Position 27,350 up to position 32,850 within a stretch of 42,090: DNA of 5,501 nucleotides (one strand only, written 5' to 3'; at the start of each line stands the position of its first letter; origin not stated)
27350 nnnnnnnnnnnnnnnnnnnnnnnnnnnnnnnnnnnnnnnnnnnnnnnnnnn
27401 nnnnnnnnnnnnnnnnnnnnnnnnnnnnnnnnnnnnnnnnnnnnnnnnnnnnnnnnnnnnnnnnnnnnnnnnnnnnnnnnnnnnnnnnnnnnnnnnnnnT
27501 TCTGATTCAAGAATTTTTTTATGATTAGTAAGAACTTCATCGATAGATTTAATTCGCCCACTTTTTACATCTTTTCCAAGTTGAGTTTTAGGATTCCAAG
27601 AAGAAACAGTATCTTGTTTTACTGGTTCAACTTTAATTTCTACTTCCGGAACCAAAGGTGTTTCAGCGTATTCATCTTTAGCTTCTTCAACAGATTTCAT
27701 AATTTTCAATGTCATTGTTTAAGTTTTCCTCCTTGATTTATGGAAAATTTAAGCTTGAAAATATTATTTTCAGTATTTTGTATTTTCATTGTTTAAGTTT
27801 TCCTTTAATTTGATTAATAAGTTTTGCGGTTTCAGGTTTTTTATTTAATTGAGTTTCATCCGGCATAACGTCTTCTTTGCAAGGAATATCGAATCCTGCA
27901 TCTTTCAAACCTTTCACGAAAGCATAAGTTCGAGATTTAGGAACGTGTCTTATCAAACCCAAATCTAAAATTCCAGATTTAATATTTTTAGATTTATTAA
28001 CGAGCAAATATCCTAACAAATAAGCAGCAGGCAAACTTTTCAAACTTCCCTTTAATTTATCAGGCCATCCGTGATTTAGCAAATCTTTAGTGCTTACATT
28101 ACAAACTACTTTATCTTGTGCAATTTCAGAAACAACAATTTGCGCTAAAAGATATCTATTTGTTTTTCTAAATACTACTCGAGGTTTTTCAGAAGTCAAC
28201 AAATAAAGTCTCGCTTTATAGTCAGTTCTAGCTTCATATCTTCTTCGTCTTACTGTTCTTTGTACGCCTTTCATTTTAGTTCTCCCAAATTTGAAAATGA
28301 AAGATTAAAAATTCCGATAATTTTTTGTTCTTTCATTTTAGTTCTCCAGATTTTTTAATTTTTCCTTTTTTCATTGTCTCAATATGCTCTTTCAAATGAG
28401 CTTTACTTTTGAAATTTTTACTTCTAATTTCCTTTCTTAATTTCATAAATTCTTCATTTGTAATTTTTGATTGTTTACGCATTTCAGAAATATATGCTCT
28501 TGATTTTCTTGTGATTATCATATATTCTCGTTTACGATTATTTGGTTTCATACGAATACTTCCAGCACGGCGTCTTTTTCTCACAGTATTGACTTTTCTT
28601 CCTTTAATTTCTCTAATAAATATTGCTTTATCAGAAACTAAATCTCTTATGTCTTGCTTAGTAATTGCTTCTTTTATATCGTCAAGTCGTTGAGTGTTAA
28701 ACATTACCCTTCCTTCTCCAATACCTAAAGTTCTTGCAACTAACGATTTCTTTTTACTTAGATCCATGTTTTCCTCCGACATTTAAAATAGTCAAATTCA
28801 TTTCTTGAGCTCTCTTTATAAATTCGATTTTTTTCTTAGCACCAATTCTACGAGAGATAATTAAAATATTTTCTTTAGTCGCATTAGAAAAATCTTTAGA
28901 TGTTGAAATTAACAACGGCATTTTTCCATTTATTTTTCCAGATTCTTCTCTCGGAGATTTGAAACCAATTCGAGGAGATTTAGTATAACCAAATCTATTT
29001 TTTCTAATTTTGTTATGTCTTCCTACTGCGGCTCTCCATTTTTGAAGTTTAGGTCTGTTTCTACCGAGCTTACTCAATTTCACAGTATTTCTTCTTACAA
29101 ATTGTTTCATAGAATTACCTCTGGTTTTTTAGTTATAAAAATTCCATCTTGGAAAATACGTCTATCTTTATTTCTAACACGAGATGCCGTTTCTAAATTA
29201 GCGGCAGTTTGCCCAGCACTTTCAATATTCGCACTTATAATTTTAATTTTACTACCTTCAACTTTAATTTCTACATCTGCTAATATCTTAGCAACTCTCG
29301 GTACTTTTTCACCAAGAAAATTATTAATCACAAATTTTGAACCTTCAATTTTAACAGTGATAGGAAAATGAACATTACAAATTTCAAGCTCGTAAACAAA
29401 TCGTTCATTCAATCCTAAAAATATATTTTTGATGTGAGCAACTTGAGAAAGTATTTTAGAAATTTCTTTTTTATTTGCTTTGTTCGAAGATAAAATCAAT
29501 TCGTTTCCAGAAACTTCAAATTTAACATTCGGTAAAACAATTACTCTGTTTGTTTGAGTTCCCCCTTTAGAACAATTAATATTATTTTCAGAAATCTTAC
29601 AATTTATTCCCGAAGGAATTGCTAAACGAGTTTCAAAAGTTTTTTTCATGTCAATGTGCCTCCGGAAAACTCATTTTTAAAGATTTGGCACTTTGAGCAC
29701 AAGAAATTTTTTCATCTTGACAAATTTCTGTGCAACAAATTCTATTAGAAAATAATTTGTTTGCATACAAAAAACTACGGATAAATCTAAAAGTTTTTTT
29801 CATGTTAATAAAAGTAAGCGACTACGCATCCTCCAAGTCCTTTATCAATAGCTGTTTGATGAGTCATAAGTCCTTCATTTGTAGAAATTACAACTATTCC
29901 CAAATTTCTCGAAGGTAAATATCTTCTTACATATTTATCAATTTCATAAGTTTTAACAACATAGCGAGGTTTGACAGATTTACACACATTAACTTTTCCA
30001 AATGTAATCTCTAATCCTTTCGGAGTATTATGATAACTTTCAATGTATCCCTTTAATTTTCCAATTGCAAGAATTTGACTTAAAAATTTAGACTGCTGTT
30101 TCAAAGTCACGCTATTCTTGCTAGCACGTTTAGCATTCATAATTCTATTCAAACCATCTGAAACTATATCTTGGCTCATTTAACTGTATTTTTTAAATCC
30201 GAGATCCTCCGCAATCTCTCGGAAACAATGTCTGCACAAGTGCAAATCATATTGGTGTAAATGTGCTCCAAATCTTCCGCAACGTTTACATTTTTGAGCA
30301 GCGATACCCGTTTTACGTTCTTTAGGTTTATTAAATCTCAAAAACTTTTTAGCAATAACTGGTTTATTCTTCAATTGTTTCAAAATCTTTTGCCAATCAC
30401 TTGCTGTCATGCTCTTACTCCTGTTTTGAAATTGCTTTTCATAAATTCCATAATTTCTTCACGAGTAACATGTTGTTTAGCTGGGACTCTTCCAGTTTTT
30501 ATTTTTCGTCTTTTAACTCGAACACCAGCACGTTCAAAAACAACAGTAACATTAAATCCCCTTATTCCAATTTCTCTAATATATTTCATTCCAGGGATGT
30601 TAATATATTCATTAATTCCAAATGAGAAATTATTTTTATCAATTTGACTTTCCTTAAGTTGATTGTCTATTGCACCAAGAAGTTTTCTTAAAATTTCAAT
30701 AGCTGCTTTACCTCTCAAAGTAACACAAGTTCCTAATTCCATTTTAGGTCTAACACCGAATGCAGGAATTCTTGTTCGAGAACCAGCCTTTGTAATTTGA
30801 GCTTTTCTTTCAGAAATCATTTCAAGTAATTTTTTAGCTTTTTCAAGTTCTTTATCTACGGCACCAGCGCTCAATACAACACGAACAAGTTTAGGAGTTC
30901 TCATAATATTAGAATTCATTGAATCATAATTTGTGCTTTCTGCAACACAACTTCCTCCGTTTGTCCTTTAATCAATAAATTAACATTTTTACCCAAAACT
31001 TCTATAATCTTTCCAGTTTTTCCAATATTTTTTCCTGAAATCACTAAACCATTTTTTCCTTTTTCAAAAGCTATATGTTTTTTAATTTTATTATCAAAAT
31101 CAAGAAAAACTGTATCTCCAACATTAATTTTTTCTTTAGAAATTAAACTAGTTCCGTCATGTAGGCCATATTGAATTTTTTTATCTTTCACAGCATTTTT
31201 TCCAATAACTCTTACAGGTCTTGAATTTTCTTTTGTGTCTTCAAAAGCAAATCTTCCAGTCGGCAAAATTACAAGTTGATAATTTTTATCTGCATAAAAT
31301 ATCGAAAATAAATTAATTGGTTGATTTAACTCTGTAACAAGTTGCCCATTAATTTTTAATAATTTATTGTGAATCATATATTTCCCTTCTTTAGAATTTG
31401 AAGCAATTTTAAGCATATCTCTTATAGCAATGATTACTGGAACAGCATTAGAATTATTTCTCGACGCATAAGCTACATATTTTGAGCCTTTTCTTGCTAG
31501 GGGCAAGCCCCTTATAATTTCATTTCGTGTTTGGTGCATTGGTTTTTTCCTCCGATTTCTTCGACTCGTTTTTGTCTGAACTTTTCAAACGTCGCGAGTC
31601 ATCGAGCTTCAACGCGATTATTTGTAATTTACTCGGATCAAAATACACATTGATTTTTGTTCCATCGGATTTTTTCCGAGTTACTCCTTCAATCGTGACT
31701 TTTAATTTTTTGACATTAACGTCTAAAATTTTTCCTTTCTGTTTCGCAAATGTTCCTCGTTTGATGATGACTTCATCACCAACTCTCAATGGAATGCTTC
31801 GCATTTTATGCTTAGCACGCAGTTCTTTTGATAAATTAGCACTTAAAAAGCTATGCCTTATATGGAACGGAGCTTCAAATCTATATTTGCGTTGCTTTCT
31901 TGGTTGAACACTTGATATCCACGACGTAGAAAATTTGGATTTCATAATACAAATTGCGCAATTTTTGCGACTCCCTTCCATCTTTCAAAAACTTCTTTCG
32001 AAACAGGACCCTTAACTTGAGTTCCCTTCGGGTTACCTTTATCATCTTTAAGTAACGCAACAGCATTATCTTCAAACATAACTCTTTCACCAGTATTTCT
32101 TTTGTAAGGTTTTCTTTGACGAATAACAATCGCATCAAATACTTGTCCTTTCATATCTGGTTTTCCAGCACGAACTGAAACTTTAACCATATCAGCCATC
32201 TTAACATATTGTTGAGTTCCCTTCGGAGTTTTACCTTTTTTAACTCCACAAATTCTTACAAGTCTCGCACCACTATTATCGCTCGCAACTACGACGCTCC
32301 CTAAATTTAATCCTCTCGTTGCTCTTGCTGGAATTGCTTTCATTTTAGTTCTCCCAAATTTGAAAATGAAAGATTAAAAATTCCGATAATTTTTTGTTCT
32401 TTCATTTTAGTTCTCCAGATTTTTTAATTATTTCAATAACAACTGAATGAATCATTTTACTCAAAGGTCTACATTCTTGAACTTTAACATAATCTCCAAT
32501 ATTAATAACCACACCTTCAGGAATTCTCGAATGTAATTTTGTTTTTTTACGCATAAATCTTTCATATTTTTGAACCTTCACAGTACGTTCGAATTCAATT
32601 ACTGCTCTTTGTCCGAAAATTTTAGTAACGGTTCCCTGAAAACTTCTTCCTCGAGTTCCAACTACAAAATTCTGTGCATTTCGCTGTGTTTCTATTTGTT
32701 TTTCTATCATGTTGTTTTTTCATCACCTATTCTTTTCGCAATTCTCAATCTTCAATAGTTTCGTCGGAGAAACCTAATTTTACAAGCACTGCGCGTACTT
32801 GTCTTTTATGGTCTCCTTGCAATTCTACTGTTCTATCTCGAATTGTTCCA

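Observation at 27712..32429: Recurrent architecture: four intercistronic inserts in one ribosomal protein operon, all bounded by duplicated stop/start junctions and all kept as coupled bridging mini-ORFs, possibly one element family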

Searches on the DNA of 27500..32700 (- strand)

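Call 6: search_rna_families(source=window, start=27500, end=32700, threshold=evalue, max_evalue=5)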
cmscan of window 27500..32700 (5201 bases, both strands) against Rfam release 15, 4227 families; matches with E-value up to 5: 2.
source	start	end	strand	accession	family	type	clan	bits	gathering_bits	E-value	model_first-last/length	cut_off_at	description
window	28901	29005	-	RF00516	ylbH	Cis-reg; leader;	-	20.4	50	0.44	1-122/122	no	ylbH leader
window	27824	27882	-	RF01167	sn2429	Gene; snRNA; snoRNA; CD-box;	-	19.4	50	3.2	1-77/77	no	Small nucleolar RNA sn2429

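Call 80: search_rna_families(source=L036, start=900, end=3600, threshold=evalue, max_evalue=1)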
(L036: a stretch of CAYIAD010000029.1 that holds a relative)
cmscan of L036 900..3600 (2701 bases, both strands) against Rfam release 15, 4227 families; matches with E-value up to 1: 1.
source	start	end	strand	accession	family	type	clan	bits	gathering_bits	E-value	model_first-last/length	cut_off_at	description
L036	1350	1442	+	RF01173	snoU105B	Gene; snRNA; snoRNA; CD-box;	CL00075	19.4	49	0.84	1-80/80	no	Small nucleolar RNA U105B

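Call 81: search_rna_families(source=L179, threshold=evalue, max_evalue=1)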
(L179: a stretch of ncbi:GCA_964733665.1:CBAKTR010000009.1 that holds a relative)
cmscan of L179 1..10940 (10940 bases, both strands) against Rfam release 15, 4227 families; matches with E-value up to 1: 1.
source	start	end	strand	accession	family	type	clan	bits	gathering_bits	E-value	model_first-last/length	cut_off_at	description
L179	5861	5965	+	RF00516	ylbH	Cis-reg; leader;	-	22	50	0.34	1-122/122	no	ylbH leader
